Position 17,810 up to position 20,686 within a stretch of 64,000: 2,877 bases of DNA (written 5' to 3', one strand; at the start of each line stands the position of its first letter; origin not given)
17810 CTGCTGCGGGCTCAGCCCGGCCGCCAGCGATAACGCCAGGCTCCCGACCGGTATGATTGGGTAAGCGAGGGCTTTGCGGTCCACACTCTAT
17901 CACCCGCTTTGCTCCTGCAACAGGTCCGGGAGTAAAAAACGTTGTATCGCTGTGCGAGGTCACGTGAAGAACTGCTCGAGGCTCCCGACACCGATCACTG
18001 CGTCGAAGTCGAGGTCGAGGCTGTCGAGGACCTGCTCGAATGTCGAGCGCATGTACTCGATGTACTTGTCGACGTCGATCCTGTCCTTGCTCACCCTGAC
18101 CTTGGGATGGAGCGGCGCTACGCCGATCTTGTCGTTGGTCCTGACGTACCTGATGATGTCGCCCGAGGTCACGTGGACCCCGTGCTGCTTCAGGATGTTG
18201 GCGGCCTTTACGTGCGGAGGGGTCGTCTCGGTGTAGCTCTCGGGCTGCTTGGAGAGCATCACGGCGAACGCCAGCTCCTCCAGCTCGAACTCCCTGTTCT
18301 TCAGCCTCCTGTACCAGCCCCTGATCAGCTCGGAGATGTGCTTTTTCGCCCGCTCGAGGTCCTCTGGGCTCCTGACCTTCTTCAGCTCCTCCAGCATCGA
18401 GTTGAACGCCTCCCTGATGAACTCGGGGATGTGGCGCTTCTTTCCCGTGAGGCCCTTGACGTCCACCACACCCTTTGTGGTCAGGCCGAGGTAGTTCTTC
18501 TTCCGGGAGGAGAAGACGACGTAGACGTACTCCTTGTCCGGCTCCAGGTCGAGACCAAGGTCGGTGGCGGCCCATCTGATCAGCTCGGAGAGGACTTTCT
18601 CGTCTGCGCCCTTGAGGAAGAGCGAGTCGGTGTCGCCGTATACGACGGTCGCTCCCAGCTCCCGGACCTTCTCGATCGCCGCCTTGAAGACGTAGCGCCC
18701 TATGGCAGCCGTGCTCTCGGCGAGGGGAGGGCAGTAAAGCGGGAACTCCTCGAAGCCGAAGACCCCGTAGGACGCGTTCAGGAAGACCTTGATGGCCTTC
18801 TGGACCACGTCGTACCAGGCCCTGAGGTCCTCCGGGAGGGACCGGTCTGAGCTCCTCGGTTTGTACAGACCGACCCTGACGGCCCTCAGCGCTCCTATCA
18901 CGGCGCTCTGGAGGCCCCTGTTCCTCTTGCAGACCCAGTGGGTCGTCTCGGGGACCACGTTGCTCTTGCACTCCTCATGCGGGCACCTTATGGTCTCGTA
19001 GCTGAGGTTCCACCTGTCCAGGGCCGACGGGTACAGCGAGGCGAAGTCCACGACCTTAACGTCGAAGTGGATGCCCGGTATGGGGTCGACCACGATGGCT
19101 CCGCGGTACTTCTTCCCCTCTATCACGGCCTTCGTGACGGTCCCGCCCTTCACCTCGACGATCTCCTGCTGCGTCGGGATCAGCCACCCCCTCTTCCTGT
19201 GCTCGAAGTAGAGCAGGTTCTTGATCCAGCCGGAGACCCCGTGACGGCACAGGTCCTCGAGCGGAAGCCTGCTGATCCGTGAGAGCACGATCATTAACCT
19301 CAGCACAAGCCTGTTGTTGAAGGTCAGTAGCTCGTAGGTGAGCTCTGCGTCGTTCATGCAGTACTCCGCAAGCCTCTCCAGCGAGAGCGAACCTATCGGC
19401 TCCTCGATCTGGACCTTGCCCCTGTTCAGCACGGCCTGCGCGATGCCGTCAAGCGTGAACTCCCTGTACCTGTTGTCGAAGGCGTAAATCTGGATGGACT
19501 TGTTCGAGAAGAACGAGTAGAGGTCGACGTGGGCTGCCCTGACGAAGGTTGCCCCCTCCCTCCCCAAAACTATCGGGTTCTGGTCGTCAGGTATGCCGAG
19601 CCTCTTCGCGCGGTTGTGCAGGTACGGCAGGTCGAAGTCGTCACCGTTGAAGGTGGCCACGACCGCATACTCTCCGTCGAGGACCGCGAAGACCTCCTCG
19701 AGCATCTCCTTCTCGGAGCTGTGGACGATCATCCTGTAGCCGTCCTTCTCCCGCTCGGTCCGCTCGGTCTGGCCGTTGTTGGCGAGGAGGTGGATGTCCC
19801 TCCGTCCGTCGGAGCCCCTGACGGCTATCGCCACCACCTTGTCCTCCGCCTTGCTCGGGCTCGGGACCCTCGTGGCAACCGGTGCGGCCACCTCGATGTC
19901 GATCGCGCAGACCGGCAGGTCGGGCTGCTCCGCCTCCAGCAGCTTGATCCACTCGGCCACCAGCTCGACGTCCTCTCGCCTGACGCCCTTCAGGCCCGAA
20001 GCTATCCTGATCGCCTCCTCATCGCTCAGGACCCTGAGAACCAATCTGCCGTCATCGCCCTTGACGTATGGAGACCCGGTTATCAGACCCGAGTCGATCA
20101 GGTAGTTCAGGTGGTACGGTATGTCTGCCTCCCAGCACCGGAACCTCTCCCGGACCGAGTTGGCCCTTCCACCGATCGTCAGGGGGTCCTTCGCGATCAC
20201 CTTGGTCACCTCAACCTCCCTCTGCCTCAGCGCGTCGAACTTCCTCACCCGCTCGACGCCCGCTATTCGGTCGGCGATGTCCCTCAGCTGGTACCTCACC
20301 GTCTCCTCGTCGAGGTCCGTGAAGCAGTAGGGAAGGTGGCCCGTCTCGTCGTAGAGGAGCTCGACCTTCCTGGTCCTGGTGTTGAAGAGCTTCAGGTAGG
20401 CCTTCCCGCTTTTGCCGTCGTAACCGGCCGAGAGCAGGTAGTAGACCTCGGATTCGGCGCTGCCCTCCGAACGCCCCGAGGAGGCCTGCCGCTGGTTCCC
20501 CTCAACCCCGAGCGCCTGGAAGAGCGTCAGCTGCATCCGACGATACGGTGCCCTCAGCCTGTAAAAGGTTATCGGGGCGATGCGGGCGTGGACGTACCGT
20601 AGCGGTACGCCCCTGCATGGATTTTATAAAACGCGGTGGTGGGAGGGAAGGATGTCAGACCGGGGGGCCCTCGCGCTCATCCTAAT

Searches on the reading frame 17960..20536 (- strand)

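Call 53: search_protein_families(library=pfam, proteins=[window:17960-20536:-], max_evalue=0.00001)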
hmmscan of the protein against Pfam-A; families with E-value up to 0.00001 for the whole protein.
window:17960-20536:- (858 aa): 2 families
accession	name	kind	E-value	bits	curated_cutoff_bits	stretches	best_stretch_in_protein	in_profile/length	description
PF00136.26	DNA_pol_B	-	4.2e-45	154.8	23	1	431-838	8-451/453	DNA polymerase family B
PF03104.25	DNA_pol_B_exo1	-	3.5e-19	69.6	23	1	134-317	3-186/242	DNA polymerase family B, exonuclease domain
